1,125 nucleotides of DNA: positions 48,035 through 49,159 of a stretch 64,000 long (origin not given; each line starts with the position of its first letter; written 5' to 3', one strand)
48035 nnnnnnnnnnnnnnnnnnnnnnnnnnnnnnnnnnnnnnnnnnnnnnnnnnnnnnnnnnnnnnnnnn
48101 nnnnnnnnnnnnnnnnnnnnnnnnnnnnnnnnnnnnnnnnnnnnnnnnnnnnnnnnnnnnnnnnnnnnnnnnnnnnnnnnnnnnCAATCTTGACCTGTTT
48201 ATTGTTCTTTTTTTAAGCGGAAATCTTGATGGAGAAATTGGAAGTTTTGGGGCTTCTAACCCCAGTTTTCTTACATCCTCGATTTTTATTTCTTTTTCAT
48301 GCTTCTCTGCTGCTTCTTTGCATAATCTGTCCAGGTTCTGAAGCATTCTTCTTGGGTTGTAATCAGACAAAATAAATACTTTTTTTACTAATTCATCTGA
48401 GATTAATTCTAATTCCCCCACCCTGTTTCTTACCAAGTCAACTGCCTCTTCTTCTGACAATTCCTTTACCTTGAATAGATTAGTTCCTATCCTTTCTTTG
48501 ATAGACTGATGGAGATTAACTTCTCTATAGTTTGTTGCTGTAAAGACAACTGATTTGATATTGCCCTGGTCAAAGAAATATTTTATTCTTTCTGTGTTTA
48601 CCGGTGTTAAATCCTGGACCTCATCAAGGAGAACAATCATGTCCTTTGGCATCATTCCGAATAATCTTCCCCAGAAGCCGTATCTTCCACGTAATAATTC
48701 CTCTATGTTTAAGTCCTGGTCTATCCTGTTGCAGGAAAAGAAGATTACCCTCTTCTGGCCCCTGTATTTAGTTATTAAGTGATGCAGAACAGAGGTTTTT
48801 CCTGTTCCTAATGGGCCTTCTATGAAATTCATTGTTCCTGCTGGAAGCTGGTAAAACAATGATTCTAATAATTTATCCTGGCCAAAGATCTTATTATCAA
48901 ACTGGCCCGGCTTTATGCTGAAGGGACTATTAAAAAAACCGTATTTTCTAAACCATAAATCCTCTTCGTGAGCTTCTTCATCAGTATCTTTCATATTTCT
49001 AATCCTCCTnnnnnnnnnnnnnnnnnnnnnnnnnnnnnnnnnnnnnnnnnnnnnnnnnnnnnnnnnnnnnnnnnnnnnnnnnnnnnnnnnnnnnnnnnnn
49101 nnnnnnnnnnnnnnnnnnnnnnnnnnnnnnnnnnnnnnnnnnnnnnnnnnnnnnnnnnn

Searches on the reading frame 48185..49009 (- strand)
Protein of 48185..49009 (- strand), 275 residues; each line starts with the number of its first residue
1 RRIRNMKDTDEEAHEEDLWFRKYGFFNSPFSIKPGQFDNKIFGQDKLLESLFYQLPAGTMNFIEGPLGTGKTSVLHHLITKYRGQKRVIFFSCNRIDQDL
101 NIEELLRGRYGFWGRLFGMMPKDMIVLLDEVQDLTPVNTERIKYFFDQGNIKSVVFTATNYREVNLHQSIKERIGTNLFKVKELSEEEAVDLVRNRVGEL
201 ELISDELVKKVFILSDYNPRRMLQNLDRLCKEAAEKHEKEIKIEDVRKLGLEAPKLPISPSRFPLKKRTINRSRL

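Call 22: search_protein_families(library=pfam, proteins=[window:48185-49009:-], max_evalue=0.001)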
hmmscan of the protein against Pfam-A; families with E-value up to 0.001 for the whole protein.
window:48185-49009:- (275 aa): 3 families
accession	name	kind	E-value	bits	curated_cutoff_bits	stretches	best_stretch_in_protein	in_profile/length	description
PF13173.12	AAA_14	-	1.6e-08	35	27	1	60-174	4-115/129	AAA domain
PF13401.12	AAA_22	-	0.00018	22.2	27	0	62-94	9-42/130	AAA domain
PF13191.12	AAA_16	-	0.00032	21.7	32.6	0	46-95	10-60/167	AAA ATPase domain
